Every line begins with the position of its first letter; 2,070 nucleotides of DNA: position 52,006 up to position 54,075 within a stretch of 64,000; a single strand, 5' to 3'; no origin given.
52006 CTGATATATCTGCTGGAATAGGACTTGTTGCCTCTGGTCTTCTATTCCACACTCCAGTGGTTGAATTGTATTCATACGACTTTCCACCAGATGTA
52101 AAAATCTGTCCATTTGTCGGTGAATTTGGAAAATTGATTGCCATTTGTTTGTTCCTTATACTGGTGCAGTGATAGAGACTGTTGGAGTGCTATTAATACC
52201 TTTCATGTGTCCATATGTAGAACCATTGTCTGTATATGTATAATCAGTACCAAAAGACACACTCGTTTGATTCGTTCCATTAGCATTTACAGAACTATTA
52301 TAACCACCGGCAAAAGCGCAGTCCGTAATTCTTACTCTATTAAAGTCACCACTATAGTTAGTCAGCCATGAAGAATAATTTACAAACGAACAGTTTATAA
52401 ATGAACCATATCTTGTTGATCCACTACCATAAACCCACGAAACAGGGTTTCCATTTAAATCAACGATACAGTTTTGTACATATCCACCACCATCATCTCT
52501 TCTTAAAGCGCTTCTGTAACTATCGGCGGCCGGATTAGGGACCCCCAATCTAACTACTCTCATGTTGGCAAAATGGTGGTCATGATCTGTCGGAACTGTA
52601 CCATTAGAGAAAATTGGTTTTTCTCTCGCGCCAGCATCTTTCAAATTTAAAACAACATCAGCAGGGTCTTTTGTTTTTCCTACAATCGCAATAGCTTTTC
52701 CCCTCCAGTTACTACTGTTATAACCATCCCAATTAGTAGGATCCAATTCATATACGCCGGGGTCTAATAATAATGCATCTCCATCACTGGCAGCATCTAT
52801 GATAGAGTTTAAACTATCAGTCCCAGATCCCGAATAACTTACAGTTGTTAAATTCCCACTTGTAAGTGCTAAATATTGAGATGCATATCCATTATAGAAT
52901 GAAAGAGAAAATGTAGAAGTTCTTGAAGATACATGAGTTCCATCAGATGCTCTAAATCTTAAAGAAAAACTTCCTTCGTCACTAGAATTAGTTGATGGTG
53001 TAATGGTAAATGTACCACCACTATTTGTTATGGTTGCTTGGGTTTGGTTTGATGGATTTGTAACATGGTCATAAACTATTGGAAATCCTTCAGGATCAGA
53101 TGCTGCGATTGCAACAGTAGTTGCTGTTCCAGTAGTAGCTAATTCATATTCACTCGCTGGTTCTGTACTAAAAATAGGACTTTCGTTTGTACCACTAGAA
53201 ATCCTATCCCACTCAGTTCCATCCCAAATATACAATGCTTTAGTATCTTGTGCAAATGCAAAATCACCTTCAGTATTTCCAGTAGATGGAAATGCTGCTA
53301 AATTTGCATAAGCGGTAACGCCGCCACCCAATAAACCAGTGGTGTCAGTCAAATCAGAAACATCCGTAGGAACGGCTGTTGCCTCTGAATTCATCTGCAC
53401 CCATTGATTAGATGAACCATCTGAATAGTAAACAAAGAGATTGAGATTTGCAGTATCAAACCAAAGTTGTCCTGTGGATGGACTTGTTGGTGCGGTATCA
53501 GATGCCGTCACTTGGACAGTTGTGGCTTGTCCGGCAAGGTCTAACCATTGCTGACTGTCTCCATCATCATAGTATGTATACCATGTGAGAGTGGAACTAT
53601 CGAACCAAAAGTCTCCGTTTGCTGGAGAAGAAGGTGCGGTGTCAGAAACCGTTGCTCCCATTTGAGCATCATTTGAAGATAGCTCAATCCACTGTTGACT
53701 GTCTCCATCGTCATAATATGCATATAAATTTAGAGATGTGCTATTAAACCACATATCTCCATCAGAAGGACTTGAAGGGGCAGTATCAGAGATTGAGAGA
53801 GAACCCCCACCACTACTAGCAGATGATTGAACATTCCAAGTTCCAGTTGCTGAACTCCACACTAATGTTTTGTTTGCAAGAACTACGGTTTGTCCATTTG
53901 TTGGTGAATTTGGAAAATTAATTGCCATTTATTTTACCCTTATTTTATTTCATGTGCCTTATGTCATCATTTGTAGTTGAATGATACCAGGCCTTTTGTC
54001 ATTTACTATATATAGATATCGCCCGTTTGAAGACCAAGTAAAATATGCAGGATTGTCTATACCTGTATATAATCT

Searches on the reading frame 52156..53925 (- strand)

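Call 72: search_protein_families(library=pfam, proteins=[window:52156-53925:-], max_evalue=0.001)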
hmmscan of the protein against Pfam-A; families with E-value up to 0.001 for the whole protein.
window:52156-53925:- (589 aa): 2 families
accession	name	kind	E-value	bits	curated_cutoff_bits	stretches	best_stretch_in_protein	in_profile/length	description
PF17963.7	Big_9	-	2.7e-05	25.4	23.6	1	263-334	13-82/89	Bacterial Ig domain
PF17892.7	Cadherin_5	-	5e-05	23.5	26.5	1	259-337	17-93/98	Cadherin-like domain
